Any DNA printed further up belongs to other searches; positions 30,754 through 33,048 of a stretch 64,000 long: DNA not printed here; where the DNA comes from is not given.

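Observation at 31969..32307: Eight near-identical 42-bp (two-heptad) repeats inside the coiled coil of a WbdD-like O-chain terminator: a possibly length-tunable molecular ruler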

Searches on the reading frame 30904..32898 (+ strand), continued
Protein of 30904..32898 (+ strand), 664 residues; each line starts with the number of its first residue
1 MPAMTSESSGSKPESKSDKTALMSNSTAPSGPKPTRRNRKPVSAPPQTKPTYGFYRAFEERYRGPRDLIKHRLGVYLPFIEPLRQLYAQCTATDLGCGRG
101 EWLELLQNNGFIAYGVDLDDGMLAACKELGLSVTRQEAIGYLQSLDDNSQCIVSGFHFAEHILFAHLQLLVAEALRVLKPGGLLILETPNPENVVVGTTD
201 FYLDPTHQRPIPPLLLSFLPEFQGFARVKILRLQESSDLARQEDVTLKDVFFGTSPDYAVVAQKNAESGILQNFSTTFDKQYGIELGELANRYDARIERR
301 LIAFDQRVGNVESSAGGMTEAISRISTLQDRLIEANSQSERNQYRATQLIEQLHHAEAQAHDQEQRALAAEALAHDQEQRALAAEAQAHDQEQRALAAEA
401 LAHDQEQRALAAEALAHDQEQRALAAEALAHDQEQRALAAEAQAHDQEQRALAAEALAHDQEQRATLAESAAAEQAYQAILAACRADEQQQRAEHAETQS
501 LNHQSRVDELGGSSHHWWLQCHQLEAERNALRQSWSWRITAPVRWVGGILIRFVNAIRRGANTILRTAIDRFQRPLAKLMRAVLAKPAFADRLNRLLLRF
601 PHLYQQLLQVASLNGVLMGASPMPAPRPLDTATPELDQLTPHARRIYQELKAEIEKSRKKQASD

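Call 43: find_encoding_contigs(protein=P0002, flank=10000, max_places=10)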
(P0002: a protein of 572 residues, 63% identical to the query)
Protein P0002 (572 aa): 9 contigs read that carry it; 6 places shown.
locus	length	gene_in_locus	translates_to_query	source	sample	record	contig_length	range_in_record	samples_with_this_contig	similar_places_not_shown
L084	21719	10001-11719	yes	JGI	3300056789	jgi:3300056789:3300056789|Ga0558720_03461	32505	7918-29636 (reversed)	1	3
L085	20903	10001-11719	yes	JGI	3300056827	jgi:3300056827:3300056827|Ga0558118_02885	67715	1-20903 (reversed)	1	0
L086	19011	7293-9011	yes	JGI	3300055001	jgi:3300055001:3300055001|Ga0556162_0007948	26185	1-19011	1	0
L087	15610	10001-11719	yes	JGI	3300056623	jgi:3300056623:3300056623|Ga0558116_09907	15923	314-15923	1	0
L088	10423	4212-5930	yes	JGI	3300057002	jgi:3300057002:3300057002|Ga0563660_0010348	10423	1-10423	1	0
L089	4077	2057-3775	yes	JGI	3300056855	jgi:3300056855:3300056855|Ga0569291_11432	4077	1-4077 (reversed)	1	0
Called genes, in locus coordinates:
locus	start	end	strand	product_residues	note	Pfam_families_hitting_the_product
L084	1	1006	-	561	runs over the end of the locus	PF00364:Biotin_lipoyl, PF01262:AlaDh_PNT_C (faint), PF01134:GIDA (weak), PF07992:Pyr_redox_2, PF12831:FAD_oxidored, PF13738:Pyr_redox_3 (weak), PF00070:Pyr_redox, PF02852:Pyr_redox_dim, +2 more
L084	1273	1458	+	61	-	PF11839:Alanine_zipper (weak)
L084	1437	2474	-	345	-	PF03734:YkuD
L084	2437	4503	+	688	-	PF00009:GTP_EFTU, PF03144:GTP_EFTU_D2 (weak), PF14492:EFG_III, PF03764:EFG_IV, PF00679:EFG_C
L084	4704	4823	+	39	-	-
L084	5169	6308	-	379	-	PF13439:Glyco_transf_4, PF00534:Glycos_transf_1, PF13692:Glyco_trans_1_4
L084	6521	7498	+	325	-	PF01370:Epimerase, PF04321:RmlD_sub_bind (weak), PF16363:GDP_Man_Dehyd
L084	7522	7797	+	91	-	PF16363:GDP_Man_Dehyd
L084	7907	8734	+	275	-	PF01061:ABC2_membrane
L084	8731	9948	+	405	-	PF00005:ABC_tran, PF14524:Wzt_C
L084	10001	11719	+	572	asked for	PF13489:Methyltransf_23, PF07021:MetW (weak), PF08241:Methyltransf_11, PF08242:Methyltransf_12 (weak), PF13649:Methyltransf_25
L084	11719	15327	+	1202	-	PF13439:Glyco_transf_4, PF20706:GT4-conflict, PF00534:Glycos_transf_1, PF13692:Glyco_trans_1_4, PF20706:GT4-conflict (weak), PF00534:Glycos_transf_1, PF13692:Glyco_trans_1_4, PF00534:Glycos_transf_1 (weak), +1 more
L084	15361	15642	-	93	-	-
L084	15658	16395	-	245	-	PF13936:HTH_38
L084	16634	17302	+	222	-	PF05050:Methyltransf_21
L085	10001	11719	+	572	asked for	PF13489:Methyltransf_23, PF07021:MetW (weak), PF08241:Methyltransf_11, PF08242:Methyltransf_12 (weak), PF13649:Methyltransf_25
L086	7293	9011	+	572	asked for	PF13489:Methyltransf_23, PF07021:MetW (weak), PF08241:Methyltransf_11, PF08242:Methyltransf_12 (weak), PF13649:Methyltransf_25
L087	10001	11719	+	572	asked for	PF13489:Methyltransf_23, PF07021:MetW (weak), PF08241:Methyltransf_11, PF08242:Methyltransf_12 (weak), PF13649:Methyltransf_25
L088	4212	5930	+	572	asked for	PF13489:Methyltransf_23, PF07021:MetW (weak), PF08241:Methyltransf_11, PF08242:Methyltransf_12 (weak), PF13649:Methyltransf_25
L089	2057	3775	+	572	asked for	PF13489:Methyltransf_23, PF07021:MetW (weak), PF08241:Methyltransf_11, PF08242:Methyltransf_12 (weak), PF13649:Methyltransf_25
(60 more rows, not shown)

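Call 48: predict_structure(alignment_id=A1)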
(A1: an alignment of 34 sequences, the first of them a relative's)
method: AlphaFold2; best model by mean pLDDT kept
length: 661 residues; sequences in the alignment: 34
mean_pLDDT: 73.2   pTM: 0.46
mean pLDDT of the five models: 73.2, 69.7, 68.7, 68.0, 67.2
residues with pLDDT >= 90: 142; 70-90: 269; 50-70: 158; < 50: 92
segments of 3 or more residues with pLDDT < 50: 1-49, 348-359, 470-479, 617-630
pLDDT, mean of each block of 10 residues (from residue 1): 35 35 37 39 45 62 88 96 95 92 97 88 93 95 98 86 89 97 86 65 52 60 89 84 88 89 95 92 88 92 84 67 76 72 54 45 58 69 75 79 80 79 79 78 77 68 54 45 56 68 62 71 74 65 66 63 68 77 81 79 76 56 41 74 89 80 46
secondary structure, 60 per line:
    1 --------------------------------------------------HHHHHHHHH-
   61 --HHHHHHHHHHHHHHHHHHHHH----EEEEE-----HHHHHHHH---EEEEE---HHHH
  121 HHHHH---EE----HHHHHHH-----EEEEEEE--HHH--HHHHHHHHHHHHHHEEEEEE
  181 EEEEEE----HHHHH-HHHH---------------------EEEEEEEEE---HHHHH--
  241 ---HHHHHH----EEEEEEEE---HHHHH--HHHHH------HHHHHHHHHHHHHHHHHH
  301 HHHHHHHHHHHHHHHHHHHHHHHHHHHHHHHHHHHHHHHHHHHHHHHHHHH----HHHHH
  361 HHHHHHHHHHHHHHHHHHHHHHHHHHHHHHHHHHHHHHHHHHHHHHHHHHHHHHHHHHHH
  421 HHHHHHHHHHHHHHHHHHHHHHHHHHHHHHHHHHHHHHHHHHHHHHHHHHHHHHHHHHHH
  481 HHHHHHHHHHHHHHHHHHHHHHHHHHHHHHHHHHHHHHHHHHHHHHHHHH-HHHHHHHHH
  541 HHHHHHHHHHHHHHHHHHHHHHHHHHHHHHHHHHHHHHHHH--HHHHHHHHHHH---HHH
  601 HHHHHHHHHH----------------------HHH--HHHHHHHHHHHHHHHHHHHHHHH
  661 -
elements in order: H51-59 H63-83 E88-92 H98-105 E109-113 H117-125 H135-141 E147-153 H161-174 E175-186 H191-195 H197-200 E222-230 H234-238 H244-249 E254-261 H265-269 H272-276 H283-351 H356-530 H532-581 H584-594 H598-610 H638-660

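Call 51: fold_search(model_id=the predicted structure, library=pdb)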
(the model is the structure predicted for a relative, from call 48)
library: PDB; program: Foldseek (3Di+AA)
matches with E <= 10: 1784; with E <= 0.001: 962
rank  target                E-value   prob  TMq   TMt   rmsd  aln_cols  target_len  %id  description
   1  3dli_A                3.6e-17  1.00  0.28  0.78   4.6       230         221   33  Crystal structure of a SAM dependent methyltransferase from Archaeoglobus fulgidus (released 2008-07-15)
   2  7pd7_B                7.6e-10  1.00  0.25  0.60   6.3       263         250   16  Crocagin methyl transferase CgnL (released 2022-08-17)
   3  7pd7_D                1.2e-09  1.00  0.23  0.57   7.8       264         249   18  Crocagin methyl transferase CgnL (released 2022-08-17)
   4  7pd7_A                2.0e-09  1.00  0.23  0.57   7.8       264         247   18  Crocagin methyl transferase CgnL (released 2022-08-17)
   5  7pd7_C                3.1e-09  1.00  0.25  0.61   6.3       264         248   16  Crocagin methyl transferase CgnL (released 2022-08-17)
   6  2avn_A                9.6e-09  1.00  0.23  0.55   7.4       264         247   22  CRYSTAL STRUCTURE OF A UBIQUINONE/MENAQUINONE BIOSYNTHESIS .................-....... PROTEIN (TM1389) FROM THERMOTOGA  (released 2005-10-18)
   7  3l8d                  1.2e-08  1.00  0.23  0.66   5.3       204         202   19  Crystal structure of methyltransferase from Bacillus Thuringiensis (released 2010-01-12)
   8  4kdc                  3.3e-08  1.00  0.23  0.62   5.7       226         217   18  Crystal Structure of UBIG (released 2014-04-30)
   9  1wzn_A                3.5e-08  1.00  0.23  0.55   8.2       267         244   20  Crystal Structure of the SAM-dependent methyltransferase from Pyrococcus horikoshii OT3 (released 2006-03-14)
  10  1ve3_A                4.5e-08  1.00  0.19  0.53  11.5       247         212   17  Crystal structure of PH0226 protein from Pyrococcus horikoshii OT3 (released 2005-05-24)
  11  5dpm                  4.8e-08  1.00  0.19  0.57   7.5       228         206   18  Crystal structure of UbiG mutant in complex with SAH (released 2016-09-21)
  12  2p8j_B                6.2e-08  1.00  0.21  0.60   5.0       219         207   14  Crystal structure of S-adenosylmethionine-dependent methyltransferase (NP_349143.1) from Clostridium acetobutylicum at (released 2007-04-24)
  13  3bwb_B                6.2e-08  1.00  0.21  0.45   6.8       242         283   14  Crystal structure of the apo form of spermidine synthase from Trypanosoma cruzi at 2.5 A resolution (released 2008-04-01)
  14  3ndi                  7.4e-08  1.00  0.21  0.34   9.4       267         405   14  X-ray Structure of a C-3'-Methyltransferase in Complex with S-adenosylmethionine and dTMP (released 2010-06-30)
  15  3bwb_A                8.9e-08  1.00  0.22  0.47   6.6       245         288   14  Crystal structure of the apo form of spermidine synthase from Trypanosoma cruzi at 2.5 A resolution (released 2008-04-01)
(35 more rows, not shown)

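Call 54: list_cluster_members(proteins=[P0011, P0014, P0017, P0019, P0047, P0099, P0095, P0111, P0005, P0063])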
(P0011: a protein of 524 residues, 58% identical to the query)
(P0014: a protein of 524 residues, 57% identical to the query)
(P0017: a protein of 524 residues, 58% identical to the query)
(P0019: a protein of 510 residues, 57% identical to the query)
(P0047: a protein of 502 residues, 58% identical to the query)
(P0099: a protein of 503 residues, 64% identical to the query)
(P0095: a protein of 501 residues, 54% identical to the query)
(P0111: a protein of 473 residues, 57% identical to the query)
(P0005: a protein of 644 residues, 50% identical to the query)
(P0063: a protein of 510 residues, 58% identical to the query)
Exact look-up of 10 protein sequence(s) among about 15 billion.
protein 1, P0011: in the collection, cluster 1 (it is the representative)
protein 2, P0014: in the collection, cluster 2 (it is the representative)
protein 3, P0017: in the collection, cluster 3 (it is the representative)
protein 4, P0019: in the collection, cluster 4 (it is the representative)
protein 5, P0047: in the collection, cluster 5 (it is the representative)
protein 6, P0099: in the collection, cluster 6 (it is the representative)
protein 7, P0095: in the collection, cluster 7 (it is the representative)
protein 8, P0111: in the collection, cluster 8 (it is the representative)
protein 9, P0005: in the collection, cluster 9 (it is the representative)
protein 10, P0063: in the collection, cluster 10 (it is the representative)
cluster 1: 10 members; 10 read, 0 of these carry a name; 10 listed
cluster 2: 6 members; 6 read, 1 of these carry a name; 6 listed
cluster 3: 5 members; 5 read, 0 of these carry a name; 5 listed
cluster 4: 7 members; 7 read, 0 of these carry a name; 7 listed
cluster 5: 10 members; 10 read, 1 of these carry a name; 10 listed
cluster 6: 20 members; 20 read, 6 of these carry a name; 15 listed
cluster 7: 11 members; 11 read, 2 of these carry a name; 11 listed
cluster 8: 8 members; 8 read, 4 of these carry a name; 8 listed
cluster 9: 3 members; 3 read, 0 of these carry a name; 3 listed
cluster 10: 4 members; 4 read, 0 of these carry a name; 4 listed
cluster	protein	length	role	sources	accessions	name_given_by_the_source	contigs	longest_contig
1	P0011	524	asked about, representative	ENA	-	-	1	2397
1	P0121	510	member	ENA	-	-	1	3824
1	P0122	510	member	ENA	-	-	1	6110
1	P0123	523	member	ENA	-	-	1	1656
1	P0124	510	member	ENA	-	-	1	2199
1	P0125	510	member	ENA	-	-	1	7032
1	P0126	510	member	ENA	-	-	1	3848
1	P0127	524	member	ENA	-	-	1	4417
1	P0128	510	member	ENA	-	-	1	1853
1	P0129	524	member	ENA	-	-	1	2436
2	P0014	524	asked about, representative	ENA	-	-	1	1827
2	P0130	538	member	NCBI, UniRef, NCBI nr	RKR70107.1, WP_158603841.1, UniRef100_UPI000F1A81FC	O-antigen chain-terminating methyltransferase [Acidovorax sp. 94] | class I SAM-dependent methyltransferase n=1 Tax=Acidovorax sp. 94 TaxID=2135633 ... | class I SAM-dependent methyltransferase [Acidovorax sp. 94]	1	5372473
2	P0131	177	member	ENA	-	-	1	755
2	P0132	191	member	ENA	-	-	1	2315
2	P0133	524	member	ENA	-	-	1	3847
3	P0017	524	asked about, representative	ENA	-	-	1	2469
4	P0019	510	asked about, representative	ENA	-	-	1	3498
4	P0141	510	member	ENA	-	-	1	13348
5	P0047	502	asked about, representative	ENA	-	-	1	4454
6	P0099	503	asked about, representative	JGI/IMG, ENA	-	-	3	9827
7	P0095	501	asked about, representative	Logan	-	-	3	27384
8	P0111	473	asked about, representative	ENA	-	-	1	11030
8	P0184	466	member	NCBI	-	-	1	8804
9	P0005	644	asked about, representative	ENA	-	-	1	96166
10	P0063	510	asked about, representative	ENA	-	-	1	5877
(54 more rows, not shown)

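Call 75: find_encoding_contigs(protein=P0130, flank=6000, max_places=2)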
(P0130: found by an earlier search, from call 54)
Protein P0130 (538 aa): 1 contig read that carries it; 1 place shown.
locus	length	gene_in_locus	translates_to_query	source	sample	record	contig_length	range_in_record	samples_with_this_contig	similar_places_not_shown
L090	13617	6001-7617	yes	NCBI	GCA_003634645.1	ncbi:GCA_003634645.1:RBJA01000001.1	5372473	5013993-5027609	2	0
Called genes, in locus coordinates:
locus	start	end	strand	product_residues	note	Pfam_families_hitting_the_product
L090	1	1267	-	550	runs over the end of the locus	PF00118:Cpn60_TCP1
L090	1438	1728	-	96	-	PF00166:Cpn10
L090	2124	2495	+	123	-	PF10066:DUF2304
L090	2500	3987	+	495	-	PF00483:NTP_transferase, PF22640:ManC_GMP_beta-helix, PF01050:MannoseP_isomer, PF07883:Cupin_2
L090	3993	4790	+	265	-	PF01061:ABC2_membrane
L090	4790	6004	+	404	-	PF00005:ABC_tran, PF14524:Wzt_C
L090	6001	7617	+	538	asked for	PF07021:MetW, PF13489:Methyltransf_23, PF08241:Methyltransf_11, PF13649:Methyltransf_25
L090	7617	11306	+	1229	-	PF13439:Glyco_transf_4 (faint), PF00534:Glycos_transf_1, PF13692:Glyco_trans_1_4, PF20706:GT4-conflict, PF00534:Glycos_transf_1, PF13692:Glyco_trans_1_4, PF00534:Glycos_transf_1, PF13692:Glyco_trans_1_4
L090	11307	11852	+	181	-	PF05050:Methyltransf_21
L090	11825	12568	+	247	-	-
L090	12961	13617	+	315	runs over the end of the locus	PF05598:DUF772 (faint), PF01609:DDE_Tnp_1, PF13359:DDE_Tnp_4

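Call 76: find_encoding_contigs(protein=P0141, flank=6000, max_places=2)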
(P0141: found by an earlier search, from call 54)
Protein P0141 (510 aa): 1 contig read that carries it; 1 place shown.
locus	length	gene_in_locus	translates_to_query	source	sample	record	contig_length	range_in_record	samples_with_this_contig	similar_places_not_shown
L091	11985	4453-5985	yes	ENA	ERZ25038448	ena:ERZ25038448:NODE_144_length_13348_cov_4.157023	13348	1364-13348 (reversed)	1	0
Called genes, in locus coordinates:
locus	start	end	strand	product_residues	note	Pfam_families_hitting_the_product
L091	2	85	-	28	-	?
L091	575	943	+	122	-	PF10066:DUF2304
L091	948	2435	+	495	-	PF00483:NTP_transferase, PF22640:ManC_GMP_beta-helix, PF01050:MannoseP_isomer, PF07883:Cupin_2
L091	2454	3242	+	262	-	PF01061:ABC2_membrane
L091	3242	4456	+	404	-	PF00005:ABC_tran, PF14524:Wzt_C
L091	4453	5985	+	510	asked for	PF07021:MetW, PF13489:Methyltransf_23, PF08241:Methyltransf_11, PF13649:Methyltransf_25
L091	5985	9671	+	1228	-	PF13439:Glyco_transf_4 (faint), PF20706:GT4-conflict, PF00534:Glycos_transf_1, PF13692:Glyco_trans_1_4, PF00534:Glycos_transf_1, PF13692:Glyco_trans_1_4, PF00534:Glycos_transf_1, PF13692:Glyco_trans_1_4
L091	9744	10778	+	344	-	PF01370:Epimerase, PF04321:RmlD_sub_bind, PF16363:GDP_Man_Dehyd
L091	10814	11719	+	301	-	PF04321:RmlD_sub_bind, PF01073:3Beta_HSD, PF01370:Epimerase, PF16363:GDP_Man_Dehyd, PF07993:NAD_binding_4 (weak)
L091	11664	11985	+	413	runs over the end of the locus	PF13439:Glyco_transf_4, PF20706:GT4-conflict, PF00534:Glycos_transf_1, PF13692:Glyco_trans_1_4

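Call 77: find_encoding_contigs(protein=P0022, flank=6000, max_places=2)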
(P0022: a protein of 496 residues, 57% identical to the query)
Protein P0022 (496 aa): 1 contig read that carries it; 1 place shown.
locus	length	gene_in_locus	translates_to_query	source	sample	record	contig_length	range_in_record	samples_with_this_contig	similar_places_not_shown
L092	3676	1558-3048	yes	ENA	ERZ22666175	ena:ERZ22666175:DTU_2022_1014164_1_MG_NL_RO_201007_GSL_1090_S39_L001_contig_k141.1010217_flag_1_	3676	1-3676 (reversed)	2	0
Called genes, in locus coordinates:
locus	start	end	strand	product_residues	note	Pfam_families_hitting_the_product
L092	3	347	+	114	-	?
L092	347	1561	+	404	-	PF00005:ABC_tran, PF14524:Wzt_C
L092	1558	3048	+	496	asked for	PF07021:MetW, PF13489:Methyltransf_23, PF08241:Methyltransf_11, PF13649:Methyltransf_25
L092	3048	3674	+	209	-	?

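Call 84: find_encoding_contigs(protein=P0111, flank=4000, max_places=3)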
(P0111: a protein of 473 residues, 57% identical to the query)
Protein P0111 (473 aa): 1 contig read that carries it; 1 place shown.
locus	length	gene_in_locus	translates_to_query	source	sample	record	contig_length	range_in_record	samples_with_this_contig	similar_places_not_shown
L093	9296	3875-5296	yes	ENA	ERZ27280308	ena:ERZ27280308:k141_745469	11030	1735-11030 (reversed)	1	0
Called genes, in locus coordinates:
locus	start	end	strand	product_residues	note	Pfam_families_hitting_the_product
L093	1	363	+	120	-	?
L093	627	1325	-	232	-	PF01797:Y1_Tnp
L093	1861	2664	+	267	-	PF01061:ABC2_membrane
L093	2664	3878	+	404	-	PF00005:ABC_tran, PF14524:Wzt_C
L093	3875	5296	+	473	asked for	PF13489:Methyltransf_23, PF07021:MetW (weak), PF08241:Methyltransf_11, PF13649:Methyltransf_25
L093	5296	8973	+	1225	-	PF13439:Glyco_transf_4 (weak), PF13579:Glyco_trans_4_4 (weak), PF20706:GT4-conflict, PF00534:Glycos_transf_1, PF13692:Glyco_trans_1_4, PF00534:Glycos_transf_1, PF13692:Glyco_trans_1_4, PF20706:GT4-conflict, +1 more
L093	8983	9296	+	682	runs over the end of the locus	?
